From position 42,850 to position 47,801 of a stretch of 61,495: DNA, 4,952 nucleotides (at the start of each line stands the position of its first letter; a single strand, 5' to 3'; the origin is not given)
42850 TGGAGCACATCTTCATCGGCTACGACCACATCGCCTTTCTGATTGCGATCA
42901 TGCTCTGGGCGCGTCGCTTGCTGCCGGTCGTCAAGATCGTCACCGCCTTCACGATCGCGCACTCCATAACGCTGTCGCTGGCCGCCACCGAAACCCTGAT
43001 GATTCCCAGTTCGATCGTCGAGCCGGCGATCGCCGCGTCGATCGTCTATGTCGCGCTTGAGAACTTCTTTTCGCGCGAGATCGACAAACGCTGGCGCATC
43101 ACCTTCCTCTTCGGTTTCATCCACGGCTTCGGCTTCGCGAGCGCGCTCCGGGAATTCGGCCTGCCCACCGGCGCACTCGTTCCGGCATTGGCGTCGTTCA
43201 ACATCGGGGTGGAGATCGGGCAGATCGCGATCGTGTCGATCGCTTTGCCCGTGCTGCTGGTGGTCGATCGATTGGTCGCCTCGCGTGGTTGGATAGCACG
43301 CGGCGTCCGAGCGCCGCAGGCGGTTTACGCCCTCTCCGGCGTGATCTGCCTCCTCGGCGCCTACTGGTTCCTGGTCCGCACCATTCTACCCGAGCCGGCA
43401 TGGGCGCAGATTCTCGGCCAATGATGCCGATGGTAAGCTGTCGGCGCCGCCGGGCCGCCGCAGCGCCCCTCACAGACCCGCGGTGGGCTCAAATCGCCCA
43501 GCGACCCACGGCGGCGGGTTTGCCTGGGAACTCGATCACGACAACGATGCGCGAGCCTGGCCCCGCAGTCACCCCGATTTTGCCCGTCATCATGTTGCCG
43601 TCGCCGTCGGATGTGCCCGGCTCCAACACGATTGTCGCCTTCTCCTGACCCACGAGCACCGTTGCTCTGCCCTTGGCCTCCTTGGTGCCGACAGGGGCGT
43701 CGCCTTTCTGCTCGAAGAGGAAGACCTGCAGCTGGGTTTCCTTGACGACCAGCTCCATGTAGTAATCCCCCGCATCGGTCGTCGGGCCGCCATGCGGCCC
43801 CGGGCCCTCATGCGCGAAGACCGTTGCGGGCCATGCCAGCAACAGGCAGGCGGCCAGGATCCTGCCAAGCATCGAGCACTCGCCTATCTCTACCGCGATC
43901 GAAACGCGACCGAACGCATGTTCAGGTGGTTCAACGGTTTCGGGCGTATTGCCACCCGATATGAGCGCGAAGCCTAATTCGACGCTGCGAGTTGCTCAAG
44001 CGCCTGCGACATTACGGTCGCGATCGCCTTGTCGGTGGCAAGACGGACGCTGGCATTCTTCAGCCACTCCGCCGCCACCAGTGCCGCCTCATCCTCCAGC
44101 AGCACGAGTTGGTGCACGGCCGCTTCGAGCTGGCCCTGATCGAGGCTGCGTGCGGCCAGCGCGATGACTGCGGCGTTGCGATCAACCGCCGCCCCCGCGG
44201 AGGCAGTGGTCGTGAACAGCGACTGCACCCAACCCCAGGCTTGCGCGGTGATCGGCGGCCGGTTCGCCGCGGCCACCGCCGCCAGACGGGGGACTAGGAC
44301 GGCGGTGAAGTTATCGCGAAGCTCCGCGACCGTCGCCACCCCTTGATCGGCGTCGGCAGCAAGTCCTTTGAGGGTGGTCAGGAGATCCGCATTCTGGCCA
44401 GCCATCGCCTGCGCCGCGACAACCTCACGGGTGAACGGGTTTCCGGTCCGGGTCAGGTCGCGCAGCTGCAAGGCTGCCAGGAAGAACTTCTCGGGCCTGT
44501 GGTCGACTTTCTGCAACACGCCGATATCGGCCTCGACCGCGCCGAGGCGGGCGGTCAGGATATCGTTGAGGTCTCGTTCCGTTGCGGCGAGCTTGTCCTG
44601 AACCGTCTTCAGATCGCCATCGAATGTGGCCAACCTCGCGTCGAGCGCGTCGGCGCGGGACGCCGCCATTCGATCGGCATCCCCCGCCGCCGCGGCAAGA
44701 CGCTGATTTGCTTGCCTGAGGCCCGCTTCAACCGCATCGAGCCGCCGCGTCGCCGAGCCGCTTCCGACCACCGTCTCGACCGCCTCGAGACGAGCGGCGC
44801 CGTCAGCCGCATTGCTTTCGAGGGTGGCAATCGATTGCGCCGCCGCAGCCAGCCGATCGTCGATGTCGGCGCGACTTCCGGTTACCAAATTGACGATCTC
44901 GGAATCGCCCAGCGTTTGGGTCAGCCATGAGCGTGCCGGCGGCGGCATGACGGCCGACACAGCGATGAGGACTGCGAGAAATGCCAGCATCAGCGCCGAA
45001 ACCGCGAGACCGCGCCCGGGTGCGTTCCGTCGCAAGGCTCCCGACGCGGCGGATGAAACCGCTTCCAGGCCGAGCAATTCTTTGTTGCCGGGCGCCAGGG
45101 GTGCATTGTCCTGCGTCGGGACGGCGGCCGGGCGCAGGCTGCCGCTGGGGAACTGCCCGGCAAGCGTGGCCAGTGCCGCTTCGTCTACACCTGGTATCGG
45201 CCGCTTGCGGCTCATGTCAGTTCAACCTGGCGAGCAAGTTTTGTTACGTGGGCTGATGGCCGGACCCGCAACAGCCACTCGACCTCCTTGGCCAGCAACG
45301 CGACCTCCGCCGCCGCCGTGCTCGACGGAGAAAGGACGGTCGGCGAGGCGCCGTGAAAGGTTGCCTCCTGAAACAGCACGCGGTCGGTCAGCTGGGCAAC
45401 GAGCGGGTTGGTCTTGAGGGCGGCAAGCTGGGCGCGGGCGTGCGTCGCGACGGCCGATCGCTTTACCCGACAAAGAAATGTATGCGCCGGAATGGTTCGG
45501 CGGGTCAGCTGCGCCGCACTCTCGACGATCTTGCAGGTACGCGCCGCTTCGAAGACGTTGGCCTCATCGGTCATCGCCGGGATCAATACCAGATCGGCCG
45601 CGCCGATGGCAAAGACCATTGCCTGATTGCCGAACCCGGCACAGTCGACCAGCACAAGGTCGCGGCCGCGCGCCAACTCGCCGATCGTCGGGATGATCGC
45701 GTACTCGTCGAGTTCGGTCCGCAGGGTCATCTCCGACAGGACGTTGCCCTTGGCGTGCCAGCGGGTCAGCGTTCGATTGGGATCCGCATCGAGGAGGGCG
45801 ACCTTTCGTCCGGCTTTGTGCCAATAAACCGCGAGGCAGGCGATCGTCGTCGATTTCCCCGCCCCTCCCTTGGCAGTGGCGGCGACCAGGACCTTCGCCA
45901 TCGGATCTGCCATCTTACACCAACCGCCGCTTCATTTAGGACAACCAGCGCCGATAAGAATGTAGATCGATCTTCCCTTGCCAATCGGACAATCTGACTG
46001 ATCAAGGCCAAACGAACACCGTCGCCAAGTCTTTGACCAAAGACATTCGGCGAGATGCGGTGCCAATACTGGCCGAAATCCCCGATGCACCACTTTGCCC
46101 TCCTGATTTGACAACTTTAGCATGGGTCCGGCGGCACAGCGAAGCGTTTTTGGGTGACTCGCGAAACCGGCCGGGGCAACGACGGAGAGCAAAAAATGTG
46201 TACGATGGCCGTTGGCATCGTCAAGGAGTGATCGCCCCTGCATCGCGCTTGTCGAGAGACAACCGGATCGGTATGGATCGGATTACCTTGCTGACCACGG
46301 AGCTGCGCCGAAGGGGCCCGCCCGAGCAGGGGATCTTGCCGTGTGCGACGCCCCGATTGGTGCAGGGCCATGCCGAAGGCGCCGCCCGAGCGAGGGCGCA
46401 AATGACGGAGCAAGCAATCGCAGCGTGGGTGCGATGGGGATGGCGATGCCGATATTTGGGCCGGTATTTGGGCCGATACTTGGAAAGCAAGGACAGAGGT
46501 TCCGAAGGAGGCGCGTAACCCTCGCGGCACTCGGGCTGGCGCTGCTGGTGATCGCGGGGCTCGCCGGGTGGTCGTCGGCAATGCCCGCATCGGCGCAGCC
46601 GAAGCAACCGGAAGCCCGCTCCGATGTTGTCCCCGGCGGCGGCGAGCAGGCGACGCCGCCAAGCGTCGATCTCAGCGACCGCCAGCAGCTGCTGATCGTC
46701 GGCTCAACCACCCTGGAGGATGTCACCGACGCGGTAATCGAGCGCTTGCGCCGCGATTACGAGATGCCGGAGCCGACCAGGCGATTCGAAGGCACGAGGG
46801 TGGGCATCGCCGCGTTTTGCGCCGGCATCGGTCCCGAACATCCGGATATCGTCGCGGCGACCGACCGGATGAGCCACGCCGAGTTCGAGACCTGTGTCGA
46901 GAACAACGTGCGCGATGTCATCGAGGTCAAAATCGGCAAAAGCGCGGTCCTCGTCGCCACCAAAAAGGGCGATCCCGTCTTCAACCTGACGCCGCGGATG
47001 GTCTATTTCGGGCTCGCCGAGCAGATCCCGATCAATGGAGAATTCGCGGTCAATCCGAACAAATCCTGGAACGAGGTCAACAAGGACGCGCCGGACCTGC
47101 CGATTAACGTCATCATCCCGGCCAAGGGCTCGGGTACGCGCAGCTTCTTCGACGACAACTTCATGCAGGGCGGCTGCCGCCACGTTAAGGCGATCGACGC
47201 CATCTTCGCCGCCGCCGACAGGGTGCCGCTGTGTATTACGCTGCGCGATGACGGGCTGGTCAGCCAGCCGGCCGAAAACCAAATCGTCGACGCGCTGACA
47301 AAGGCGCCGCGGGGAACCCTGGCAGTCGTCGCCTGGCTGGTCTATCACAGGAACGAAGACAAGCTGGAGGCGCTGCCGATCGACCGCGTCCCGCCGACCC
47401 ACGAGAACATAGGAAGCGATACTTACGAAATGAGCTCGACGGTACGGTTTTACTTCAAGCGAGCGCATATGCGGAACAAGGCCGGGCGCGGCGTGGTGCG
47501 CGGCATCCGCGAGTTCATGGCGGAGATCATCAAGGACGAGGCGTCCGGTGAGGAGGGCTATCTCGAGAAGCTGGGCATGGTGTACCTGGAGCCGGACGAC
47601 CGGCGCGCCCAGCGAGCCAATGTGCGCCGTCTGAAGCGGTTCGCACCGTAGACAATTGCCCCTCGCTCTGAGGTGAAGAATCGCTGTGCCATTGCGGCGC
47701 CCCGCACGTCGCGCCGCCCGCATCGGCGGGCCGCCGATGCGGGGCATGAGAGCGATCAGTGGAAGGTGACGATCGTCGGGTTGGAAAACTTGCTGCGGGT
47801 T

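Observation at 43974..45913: ParA-like ATPase translationally coupled (ATGA overlap) to a Mic60/mitofilin-like coiled-coil membrane protein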

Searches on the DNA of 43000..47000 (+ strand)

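Call 9: search_dna_similar(query=window:43000-47000:+, collection=plasmids, mode=near)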
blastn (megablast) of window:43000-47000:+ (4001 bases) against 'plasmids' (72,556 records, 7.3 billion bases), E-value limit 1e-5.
No match.

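Call 81: search_rna_families(source=window, start=45880, end=46460, threshold=evalue, max_evalue=1)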
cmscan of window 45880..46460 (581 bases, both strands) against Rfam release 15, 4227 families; matches with E-value up to 1: 0.
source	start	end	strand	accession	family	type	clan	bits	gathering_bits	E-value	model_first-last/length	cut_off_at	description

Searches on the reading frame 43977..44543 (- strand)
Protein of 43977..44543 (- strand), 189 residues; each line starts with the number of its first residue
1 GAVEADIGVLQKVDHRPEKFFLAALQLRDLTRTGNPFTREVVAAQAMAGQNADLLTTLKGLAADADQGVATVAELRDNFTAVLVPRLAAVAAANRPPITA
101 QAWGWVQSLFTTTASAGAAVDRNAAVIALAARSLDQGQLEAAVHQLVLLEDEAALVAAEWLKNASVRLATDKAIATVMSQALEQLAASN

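Call 65: find_homologous_proteins(query=A4, max_evalue=0.00001)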
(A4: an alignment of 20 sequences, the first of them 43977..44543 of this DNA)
Query A4 (20 sequences) (189 aa, profile of the alignment): 80 proteins with E <= 0.00001 among 8000 candidates.
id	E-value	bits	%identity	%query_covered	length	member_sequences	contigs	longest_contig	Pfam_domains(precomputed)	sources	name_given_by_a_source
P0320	2.4e-51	192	69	99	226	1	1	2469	PF09731.15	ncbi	-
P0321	2.9e-48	182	32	32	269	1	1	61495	PF09731.15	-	-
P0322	6.0e-48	181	27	82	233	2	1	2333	PF09731.15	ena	-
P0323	3.2e-47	179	26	82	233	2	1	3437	PF09731.15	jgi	-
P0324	7.7e-47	177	26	82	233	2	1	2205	PF09731.15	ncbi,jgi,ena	-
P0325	8.0e-47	177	28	82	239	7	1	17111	PF09731.15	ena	-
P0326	1.1e-46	177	-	-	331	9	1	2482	-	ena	-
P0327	1.3e-46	177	27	82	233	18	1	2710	PF09731.15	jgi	-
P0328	4.4e-46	175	27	82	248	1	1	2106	PF09731.15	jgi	jgi:hypothetical protein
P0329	4.7e-46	175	29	89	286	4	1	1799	PF09731.15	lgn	-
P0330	6.5e-46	174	34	31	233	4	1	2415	PF09731.15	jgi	jgi:hypothetical protein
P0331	8.1e-46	174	28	83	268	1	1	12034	PF09731.15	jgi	jgi:hypothetical protein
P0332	1.1e-45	174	31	33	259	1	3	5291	PF09731.15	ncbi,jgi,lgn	jgi:hypothetical protein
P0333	1.3e-45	173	28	82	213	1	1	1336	PF09731.15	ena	-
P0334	1.6e-45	173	28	82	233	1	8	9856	PF09731.15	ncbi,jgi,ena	-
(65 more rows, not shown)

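Call 71: predict_structure(alignment_id=A5)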
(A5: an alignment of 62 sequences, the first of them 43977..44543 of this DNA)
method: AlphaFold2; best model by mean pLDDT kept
length: 189 residues; sequences in the alignment: 62
mean_pLDDT: 85.8   pTM: 0.77
mean pLDDT of the five models: 85.8, 84.3, 84.3, 82.7, 81.4
residues with pLDDT >= 90: 125; 70-90: 25; 50-70: 31; < 50: 8
segments of 3 or more residues with pLDDT < 50: 111-115
pLDDT, mean of each block of 10 residues (from residue 1): 54 81 96 96 94 96 97 96 89 66 57 51 89 95 95 93 98 97 91
secondary structure, 60 per line:
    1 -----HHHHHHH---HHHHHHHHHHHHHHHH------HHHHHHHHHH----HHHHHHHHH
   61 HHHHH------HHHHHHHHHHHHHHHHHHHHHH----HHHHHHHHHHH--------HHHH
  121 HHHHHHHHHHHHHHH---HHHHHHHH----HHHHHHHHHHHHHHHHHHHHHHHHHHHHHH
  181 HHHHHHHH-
elements in order: H6-12 H16-31 H38-47 H52-65 H72-93 H98-108 H117-135 H139-146 H151-188

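Call 73: fold_search(model_id=the predicted structure, library=pdb)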
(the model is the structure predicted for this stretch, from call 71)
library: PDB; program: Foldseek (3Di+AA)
matches with E <= 10: 183; with E <= 0.001: 0
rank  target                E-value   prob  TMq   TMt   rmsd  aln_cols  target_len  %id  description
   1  1knc_C                7.2e-01  0.09  0.15  0.16  18.8       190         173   14  Structure of AhpD from Mycobacterium tuberculosis, a novel enzyme with thioredoxin-like activity. (released 2002-01-23)
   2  8dt0_A                7.6e-01  0.16  0.19  0.24  21.8       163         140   15  Scaffolding protein functional sites using deep learning (released 2022-08-10)
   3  8ubg_A                1.3e+00  0.08  0.16  0.15  23.1       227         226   18  DpHF19 filament (released 2024-04-10)
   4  3o1j_A                1.4e+00  0.11  0.23  0.17  18.0       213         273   12  Crystal Structure of the TorS sensor domain - TorT complex in the absence of isopropanol (released 2011-12-21)
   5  5vju                  1.5e+00  0.08  0.20  0.19  22.4       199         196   10  De Novo Photosynthetic Reaction Center Protein Variant Equipped with His-Tyr H-bond, Heme B, and Cd(II) ions (released 2018-04-25)
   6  7y9n_A                1.5e+00  0.08  0.17  0.16  22.2       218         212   12  an engineered 5-helix bundle derived from SARS-CoV-2 S2 in complex with HR2P (released 2022-08-17)
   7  8s2p_AAA              1.5e+00  0.07  0.17  0.17  23.0       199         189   10  Crystal structure of Borrelia burgdorferi paralogous family 12 outer surface protein BBH37 (space group p21) (released 2025-03-05)
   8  3o1i_A                1.7e+00  0.13  0.24  0.19  16.6       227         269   13  Crystal Structure of the TorS sensor domain - TorT complex in the absence of ligand (released 2011-12-21)
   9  7sqc_1H               1.7e+00  0.04  0.13  0.13  28.7       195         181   18  Ciliary C1 central pair apparatus isolated from Chlamydomonas reinhardtii (released 2022-04-13)
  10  8s2f_AAA              1.9e+00  0.08  0.20  0.21  25.2       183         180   12  Crystal structure of Borrelia burgdorferi paralogous family 12 outer surface protein BBH37 (released 2025-03-05)
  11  7cso_A                2.0e+00  0.04  0.15  0.08  23.0       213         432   14  Structure of Ephexin4 DH-PH-SH3 (released 2021-02-24)
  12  1sum                  2.1e+00  0.07  0.23  0.20  17.3       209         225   14  Crystal structure of a hypothetical protein at 2.0 A resolution (released 2004-08-24)
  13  6y07_MODEL_1_A        2.2e+00  0.13  0.24  0.28  23.7       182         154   12  Designing a Granulopoietic Protein by Topological Rescaffolding 1: Sohair (released 2020-03-18)
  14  1r0d_B                2.2e+00  0.08  0.18  0.18  15.0       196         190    8  HIP1R THATCH DOMAIN CORE (released 2004-07-06)
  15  5l0g_D                2.2e+00  0.07  0.17  0.19  19.8       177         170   14  Human metavinculin MVt Q971R, R975D, T978R mutant (residues 959-1134) in complex with PIP2 (released 2016-08-31)
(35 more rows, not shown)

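Call 74: search_solved_structures(query=A5, max_evalue=10, show_alignments=2)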
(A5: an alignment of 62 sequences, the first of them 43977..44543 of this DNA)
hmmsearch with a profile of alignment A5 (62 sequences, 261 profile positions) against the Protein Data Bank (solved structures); distinct sequences matched with E-value up to 10: 4.
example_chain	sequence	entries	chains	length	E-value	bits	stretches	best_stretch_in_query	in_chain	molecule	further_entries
7pv1_A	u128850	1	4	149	2.3e-05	27.3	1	188-252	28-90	MICOS complex subunit MIC60 fused to MIC19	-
6ov2_A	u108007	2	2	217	0.17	14.6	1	43-89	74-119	Claudin-9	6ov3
8xyv_A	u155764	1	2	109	0.71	12.6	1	192-219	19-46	De novo designed protein 0705-5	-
8e9g_L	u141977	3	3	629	2.8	10.6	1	40-93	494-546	NADH-quinone oxidoreductase, L subunit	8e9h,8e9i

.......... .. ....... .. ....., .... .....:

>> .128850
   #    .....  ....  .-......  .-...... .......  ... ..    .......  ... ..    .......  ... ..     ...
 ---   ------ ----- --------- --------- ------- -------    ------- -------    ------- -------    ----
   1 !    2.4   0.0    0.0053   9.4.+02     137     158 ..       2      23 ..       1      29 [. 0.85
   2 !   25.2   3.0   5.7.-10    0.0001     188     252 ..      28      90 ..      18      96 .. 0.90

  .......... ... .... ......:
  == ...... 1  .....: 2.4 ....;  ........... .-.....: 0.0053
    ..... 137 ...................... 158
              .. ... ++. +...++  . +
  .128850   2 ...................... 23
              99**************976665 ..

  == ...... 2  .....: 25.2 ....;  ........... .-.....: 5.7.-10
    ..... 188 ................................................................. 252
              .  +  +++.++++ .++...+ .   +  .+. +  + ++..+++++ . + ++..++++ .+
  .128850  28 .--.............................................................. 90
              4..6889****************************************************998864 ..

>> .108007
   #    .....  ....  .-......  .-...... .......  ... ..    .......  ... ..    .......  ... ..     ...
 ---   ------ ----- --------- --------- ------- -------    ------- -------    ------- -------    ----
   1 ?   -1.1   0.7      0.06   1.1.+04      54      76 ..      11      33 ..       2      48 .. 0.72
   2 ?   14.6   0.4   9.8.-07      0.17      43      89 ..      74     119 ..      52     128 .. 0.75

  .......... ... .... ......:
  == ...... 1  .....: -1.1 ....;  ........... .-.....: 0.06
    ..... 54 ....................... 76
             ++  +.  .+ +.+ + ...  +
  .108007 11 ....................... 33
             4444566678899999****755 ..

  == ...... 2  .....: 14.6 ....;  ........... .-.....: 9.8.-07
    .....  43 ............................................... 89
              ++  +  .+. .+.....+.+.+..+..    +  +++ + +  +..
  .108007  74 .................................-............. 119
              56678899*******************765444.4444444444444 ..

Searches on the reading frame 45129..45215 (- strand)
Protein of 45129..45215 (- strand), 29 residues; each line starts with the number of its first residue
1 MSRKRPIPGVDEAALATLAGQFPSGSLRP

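Call 98: search_dna_similar(query=window:45129-45215:-, collection=plasmids, mode=protein, max_evalue=10, max_rows=25)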
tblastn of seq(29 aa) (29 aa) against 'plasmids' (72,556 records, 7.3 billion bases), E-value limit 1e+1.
Records with a match: 9; places in all: 9; records where one place covers at least 80% of the query: 9.
Best place of each record, by identity: <60% 9.
By first word of the organism name: Ralstonia 9.
By predicted mobility (MOB-suite, as given by PLSDB): non-mobilizable 8; mobilizable 1.
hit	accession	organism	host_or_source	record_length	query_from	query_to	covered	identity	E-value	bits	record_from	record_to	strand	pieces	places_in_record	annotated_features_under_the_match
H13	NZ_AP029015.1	Ralstonia pseudosolanacearum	-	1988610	3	28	90%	46.2%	6e+0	29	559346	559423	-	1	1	none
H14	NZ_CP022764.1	Ralstonia solanacearum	Solanum tuberosum,single cell,Potato ...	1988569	3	28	90%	46.2%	6e+0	29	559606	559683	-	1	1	none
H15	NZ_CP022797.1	Ralstonia solanacearum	Solanum tuberosum,single cell,Potato ...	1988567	3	28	90%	46.2%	6e+0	29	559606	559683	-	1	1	none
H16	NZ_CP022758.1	Ralstonia solanacearum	Solanum tuberosum,single cell,Potato ...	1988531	3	28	90%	46.2%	6e+0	29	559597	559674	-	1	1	none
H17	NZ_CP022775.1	Ralstonia solanacearum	Solanum tuberosum,single cell,Potato ...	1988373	3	28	90%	46.2%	6e+0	29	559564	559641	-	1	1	none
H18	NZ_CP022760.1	Ralstonia solanacearum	Solanum tuberosum,single cell,Potato ...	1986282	3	28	90%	46.2%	6e+0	29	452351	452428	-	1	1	none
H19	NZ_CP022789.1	Ralstonia solanacearum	Solanum tuberosum,single cell,Potato ...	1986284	3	28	90%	46.2%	6e+0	29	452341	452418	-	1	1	none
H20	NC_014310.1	Ralstonia solanacearum PSI07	-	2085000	3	28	90%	46.2%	6e+0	29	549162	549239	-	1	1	none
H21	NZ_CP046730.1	Ralstonia syzygii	tobacco,cell culture,leaf veins ...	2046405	3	28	90%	46.2%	6e+0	29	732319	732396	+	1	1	none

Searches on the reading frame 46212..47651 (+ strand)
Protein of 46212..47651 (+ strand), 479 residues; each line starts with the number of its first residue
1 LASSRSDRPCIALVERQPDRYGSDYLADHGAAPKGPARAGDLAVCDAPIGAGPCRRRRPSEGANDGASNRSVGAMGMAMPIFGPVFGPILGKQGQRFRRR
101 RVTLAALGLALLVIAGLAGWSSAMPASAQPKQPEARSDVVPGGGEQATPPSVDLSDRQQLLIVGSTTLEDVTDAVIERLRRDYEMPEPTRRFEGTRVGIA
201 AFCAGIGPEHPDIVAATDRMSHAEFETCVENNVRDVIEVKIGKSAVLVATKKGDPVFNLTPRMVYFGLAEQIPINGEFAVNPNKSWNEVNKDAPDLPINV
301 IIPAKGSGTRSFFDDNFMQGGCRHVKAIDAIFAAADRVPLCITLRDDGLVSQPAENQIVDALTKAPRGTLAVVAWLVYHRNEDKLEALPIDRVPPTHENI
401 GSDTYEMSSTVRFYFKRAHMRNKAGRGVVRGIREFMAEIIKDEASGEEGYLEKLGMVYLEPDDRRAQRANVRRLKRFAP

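Call 17: search_protein_families(library=pfam, proteins=[window:46212-47651:+], max_evalue=0.01)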
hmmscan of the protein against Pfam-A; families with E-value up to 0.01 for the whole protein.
window:46212-47651:+ (479 aa): 2 families
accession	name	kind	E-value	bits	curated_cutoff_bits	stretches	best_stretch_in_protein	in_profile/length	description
PF12849.12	PBP_like_2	-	4.4e-28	99.2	27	1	157-443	9-267/267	PBP superfamily domain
PF07690.21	MFS_1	-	0.0021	17.5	33.4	1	66-121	28-82/347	Major Facilitator Superfamily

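Call 76: search_protein_families(library=ncbifam, proteins=[window:46431-47651:+], max_evalue=0.01)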
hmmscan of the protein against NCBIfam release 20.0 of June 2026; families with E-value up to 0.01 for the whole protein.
window:46431-47651:+ (406 aa): 2 families
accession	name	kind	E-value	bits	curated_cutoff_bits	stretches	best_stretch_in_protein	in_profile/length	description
TIGR02136.1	ptsS_2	subfamily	5.5e-16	58.6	206.6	1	83-346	39-263/295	phosphate ABC transporter substrate-binding protein PstS family protein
NF035953.1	integrity_Cei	equivalog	0.00088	19.1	150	1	19-98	2-81/212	envelope integrity protein Cei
